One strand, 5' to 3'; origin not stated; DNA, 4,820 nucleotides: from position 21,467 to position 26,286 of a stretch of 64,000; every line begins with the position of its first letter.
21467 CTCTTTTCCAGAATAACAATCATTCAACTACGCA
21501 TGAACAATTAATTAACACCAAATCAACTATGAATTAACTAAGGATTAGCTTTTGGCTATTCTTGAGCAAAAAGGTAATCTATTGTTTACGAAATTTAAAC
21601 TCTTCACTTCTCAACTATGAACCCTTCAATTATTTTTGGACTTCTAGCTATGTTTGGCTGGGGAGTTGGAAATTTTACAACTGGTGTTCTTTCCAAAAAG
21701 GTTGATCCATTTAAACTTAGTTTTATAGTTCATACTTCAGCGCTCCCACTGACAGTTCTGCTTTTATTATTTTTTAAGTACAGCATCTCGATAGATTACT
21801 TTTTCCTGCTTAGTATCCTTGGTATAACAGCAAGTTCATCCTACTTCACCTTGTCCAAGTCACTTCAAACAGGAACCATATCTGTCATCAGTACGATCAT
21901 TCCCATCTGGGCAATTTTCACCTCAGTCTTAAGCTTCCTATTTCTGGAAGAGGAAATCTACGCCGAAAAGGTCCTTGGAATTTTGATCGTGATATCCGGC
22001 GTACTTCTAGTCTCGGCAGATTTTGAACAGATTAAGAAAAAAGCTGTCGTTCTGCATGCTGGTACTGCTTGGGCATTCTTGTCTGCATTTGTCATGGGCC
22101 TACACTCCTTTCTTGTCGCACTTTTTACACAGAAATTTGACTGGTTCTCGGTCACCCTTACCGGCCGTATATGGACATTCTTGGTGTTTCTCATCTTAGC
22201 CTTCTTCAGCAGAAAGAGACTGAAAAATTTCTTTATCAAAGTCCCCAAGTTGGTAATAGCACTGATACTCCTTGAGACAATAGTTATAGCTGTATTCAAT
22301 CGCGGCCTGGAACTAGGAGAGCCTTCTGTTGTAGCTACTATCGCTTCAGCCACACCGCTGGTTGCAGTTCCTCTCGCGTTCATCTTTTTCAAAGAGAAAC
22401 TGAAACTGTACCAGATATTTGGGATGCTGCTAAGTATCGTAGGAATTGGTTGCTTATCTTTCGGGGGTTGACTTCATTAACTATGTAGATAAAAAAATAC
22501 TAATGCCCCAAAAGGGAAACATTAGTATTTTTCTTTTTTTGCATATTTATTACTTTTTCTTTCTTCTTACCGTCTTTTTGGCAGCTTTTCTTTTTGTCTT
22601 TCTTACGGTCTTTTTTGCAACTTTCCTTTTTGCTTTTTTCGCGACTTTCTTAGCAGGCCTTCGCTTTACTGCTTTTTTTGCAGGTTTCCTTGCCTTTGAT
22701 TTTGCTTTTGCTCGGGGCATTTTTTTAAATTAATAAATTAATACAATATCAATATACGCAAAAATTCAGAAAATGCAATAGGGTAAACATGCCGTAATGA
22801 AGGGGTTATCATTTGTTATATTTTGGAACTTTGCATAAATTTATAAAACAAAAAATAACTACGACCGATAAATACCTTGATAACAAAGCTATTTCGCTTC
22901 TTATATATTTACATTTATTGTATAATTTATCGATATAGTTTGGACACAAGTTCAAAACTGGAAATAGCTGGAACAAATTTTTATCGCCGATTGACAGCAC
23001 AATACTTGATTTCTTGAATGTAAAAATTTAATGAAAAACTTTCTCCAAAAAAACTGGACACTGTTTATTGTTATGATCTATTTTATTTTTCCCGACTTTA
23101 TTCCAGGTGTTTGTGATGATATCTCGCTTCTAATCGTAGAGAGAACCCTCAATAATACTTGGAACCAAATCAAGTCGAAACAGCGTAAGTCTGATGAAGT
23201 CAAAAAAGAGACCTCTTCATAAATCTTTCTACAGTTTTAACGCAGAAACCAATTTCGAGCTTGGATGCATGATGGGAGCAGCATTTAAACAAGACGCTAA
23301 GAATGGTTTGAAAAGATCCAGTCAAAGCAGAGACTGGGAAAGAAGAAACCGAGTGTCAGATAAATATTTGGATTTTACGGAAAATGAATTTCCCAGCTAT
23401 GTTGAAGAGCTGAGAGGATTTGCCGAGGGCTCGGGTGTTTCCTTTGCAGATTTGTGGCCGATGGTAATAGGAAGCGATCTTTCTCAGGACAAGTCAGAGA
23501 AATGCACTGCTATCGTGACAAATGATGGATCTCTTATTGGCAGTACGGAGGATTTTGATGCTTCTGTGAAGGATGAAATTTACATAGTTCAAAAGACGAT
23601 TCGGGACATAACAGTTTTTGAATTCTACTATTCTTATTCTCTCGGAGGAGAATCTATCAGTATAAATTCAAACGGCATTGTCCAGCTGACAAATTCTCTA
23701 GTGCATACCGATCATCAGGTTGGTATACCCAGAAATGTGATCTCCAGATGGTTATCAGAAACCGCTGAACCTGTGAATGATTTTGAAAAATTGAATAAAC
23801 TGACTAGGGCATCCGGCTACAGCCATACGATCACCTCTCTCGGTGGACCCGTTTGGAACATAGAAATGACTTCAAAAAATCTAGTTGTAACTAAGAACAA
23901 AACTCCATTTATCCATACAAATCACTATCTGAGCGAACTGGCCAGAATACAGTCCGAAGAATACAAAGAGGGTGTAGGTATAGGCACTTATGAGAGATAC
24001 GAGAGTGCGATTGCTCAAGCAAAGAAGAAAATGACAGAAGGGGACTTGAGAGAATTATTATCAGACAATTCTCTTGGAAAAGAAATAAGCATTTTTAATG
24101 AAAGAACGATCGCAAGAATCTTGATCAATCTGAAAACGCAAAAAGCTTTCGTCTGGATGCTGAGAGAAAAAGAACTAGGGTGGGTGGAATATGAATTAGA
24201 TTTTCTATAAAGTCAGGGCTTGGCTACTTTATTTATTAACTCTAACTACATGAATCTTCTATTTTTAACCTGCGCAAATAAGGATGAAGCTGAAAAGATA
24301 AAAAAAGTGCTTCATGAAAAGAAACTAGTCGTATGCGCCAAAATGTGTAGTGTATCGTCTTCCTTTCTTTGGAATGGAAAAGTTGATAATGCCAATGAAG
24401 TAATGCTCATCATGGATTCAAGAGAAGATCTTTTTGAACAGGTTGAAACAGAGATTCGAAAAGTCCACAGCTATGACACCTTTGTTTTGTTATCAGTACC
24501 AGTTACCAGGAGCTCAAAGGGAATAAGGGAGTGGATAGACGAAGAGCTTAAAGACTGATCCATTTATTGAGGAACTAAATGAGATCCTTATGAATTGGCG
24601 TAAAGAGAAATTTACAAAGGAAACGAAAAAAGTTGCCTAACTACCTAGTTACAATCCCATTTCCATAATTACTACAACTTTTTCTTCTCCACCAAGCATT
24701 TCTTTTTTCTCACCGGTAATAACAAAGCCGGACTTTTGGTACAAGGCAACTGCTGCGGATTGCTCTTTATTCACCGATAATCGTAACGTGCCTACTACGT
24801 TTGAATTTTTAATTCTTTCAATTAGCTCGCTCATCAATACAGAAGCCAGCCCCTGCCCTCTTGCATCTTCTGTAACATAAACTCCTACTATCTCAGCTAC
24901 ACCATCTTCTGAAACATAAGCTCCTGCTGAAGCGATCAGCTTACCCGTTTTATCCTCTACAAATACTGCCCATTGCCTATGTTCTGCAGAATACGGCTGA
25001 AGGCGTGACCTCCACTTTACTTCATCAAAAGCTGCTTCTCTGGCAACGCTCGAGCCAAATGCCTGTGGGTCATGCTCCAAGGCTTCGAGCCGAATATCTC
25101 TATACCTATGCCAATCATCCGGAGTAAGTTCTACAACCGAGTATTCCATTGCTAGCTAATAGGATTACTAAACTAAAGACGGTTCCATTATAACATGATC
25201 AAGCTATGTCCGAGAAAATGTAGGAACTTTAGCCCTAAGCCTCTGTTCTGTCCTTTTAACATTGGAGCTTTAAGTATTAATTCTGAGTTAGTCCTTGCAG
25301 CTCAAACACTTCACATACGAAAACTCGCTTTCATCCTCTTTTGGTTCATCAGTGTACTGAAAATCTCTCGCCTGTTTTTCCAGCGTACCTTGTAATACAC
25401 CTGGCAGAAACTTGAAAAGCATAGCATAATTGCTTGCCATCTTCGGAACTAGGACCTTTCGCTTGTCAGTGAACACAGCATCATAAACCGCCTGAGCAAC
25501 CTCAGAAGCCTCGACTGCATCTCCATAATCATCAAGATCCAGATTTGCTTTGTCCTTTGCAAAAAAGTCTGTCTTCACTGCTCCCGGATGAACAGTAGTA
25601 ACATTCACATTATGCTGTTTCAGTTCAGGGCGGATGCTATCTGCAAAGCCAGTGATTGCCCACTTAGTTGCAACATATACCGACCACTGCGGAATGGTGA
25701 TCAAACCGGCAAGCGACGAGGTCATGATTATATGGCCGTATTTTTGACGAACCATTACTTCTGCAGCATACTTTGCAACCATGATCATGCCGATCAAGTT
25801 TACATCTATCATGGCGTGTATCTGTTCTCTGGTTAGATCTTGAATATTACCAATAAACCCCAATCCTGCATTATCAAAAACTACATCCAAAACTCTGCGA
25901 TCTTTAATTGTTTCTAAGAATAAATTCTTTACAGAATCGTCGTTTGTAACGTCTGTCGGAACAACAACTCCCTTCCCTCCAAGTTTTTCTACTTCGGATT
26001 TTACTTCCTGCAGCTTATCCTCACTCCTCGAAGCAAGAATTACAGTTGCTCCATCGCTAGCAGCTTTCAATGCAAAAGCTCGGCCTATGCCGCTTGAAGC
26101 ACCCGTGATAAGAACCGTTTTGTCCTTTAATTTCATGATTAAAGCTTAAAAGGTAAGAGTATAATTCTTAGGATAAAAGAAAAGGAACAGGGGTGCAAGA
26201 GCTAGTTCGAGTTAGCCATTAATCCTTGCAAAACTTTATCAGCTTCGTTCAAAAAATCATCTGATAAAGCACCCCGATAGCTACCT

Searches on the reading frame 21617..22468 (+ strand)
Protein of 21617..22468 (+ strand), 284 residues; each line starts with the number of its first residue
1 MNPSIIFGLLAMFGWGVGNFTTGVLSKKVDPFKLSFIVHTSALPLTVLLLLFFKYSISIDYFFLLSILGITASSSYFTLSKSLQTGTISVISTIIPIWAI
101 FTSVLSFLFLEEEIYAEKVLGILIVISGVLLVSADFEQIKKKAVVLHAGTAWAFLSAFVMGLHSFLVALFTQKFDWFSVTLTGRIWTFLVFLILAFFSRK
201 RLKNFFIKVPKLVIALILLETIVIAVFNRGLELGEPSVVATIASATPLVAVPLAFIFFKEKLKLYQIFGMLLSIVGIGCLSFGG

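Call 54: search_protein_families(library=pfam, proteins=[window:21617-22468:+], max_evalue=0.001)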
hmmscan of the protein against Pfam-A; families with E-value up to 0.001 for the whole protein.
window:21617-22468:+ (284 aa): 1 family
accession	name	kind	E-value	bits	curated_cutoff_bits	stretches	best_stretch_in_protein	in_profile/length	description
PF00892.27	EamA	-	1.7e-28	100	28.2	2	4-133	3-134/135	EamA-like transporter family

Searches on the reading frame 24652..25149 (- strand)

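Call 54: search_protein_families(library=pfam, proteins=[window:24652-25149:-], max_evalue=0.001)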
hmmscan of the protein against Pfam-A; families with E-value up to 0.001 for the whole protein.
window:24652-25149:- (166 aa): 9 families
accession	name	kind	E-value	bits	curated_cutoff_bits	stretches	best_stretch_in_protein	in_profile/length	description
PF00583.31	Acetyltransf_1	-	2e-16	60.7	20.7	1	47-142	27-116/116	Acetyltransferase (GNAT) family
PF13508.13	Acetyltransf_7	-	1.5e-11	44.9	27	1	62-143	5-83/84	Acetyltransferase (GNAT) domain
PF13673.13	Acetyltransf_10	-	1.1e-10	42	23.6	1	62-151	33-116/128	Acetyltransferase (GNAT) domain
PF08445.16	FR47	-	1.2e-07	32.1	22.1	1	73-143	11-78/86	FR47-like protein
PF13302.13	Acetyltransf_3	-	3.2e-06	28.3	25.4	1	38-143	35-138/138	Acetyltransferase (GNAT) domain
PF13420.13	Acetyltransf_4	-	4.5e-06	27.2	24.3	1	8-151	4-143/155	Acetyltransferase (GNAT) domain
PF14542.12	Acetyltransf_CG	-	3.2e-05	24.4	30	1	70-117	10-57/80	GCN5-related N-acetyl-transferase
PF12746.13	GNAT_acetyltran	-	0.00022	21.4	26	1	67-143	164-235/243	GNAT acetyltransferase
PF13527.13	Acetyltransf_9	-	0.00046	20.6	25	0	8-118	5-106/127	Acetyltransferase (GNAT) domain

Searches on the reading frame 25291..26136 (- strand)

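Call 54: search_protein_families(library=pfam, proteins=[window:25291-26136:-], max_evalue=0.001)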
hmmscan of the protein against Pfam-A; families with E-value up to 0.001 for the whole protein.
window:25291-26136:- (282 aa): 7 families
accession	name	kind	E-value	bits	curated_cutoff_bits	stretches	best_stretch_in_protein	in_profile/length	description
PF00106.31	adh_short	-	4.9e-53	180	26.6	1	6-197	1-192/195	short chain dehydrogenase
PF13561.12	adh_short_C2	-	1.4e-37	130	27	1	12-197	1-186/236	Enoyl-(Acyl carrier protein) reductase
PF08659.16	KR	-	7.2e-16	59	22.6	1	7-170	2-165/180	KR domain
PF02719.21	Polysacc_synt_2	-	1.5e-05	24.7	20.2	1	8-131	1-122/293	Polysaccharide biosynthesis protein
PF23441.1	SDR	-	4.6e-05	23.4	27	1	2-194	4-201/258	SDR-like rossmann domain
PF08643.16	DUF1776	-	0.00017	21.5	25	1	95-187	105-199/294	Fungal family of unknown function (DUF1776)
PF01370.27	Epimerase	-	0.00058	19.8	20.9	1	8-130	1-108/240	NAD dependent epimerase/dehydratase family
